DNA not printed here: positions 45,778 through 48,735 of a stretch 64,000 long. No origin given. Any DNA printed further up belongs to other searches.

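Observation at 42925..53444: Gfc/Yjb-like exopolysaccharide export locus with non-canonical composition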

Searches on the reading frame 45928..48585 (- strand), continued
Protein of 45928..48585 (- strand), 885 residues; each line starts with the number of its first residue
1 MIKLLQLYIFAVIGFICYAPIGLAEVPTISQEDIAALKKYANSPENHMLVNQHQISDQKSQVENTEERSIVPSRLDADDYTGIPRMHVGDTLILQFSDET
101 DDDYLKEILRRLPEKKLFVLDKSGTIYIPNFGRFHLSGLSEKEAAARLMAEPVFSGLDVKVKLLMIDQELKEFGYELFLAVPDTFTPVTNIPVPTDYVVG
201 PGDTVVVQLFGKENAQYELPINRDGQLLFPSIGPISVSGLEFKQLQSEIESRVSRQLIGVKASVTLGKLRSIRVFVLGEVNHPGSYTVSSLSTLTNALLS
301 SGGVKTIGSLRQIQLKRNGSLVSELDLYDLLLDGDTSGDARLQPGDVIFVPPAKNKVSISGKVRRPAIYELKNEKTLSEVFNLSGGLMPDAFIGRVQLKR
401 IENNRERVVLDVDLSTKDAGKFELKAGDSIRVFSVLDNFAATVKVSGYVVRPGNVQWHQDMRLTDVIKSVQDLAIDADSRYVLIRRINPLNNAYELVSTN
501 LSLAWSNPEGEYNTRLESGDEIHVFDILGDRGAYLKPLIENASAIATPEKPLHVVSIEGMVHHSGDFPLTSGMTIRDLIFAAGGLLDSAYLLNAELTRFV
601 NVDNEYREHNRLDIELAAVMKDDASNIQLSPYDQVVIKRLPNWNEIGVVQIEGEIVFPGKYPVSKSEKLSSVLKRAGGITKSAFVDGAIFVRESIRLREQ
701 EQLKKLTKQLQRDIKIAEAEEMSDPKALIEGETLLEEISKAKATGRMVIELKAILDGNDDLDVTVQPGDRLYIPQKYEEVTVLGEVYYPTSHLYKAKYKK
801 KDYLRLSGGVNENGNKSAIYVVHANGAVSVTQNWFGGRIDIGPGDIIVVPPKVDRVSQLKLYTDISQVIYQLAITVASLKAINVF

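Call 90: find_encoding_contigs(protein=P0290, flank=10000, max_places=1)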
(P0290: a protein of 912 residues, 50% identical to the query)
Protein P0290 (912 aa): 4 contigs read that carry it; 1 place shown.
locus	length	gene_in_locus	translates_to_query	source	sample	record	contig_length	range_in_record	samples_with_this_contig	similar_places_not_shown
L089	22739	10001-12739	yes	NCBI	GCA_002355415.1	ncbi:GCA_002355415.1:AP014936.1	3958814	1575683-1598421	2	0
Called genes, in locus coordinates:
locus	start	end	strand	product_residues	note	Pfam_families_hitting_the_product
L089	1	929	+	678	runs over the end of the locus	PF16889:Hepar_II_III_N, PF05426:Alginate_lyase (weak), PF07940:Hepar_II_III_C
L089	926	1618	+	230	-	PF13489:Methyltransf_23 (weak), PF08241:Methyltransf_11, PF13649:Methyltransf_25 (weak)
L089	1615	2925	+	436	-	PF03721:UDPG_MGDP_dh_N, PF00984:UDPG_MGDP_dh, PF03720:UDPG_MGDP_dh_C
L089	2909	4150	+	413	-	PF13439:Glyco_transf_4, PF13579:Glyco_trans_4_4, PF00534:Glycos_transf_1, PF13692:Glyco_trans_1_4, PF13524:Glyco_trans_1_2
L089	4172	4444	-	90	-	-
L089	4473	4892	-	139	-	-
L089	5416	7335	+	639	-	PF00072:Response_reg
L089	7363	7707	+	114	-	-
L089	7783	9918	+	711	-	PF06082:YjbH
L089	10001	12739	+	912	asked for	PF02563:Poly_export, PF10531:SLBB (weak), PF22461:SLBB_2 (weak), PF10531:SLBB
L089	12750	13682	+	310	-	PF13807:GNVR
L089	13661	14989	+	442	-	PF01943:Polysacc_synt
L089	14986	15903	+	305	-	PF05575:V_cholerae_RfbT (weak), PF05050:Methyltransf_21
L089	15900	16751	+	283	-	PF00535:Glycos_transf_2, PF13641:Glyco_tranf_2_3, PF10111:Glyco_tranf_2_2 (faint)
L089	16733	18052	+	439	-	-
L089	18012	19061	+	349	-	PF13439:Glyco_transf_4, PF20706:GT4-conflict (weak), PF00534:Glycos_transf_1, PF13692:Glyco_trans_1_4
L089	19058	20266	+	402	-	PF13439:Glyco_transf_4, PF20706:GT4-conflict (faint), PF00534:Glycos_transf_1, PF13692:Glyco_trans_1_4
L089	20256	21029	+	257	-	PF02397:Bac_transf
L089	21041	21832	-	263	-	PF00483:NTP_transferase (weak)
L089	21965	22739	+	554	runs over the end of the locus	PF27104:FimW_N, PF27125:FimW_C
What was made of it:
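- Closest known: Class 2B OPX systems. Different: KpsD works in ABC-transporter pathways, whereas this module is linked to a WcaJ-type PGT and, in Sulfurifustis, to a Wzx-family flippase gene (call 90).
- The Sulfurifustis locus continues with a Polysacc_synt (Wzx-family) gene, glycosyltransferases and a PGT (call 90).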

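Call 97: search_protein_families(library=pfam, proteins=[L089:16733-18049:+], max_evalue=0.01)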
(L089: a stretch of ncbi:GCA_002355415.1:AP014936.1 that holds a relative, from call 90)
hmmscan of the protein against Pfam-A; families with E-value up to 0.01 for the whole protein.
L089:16733-18049:+ (439 aa): 0 families
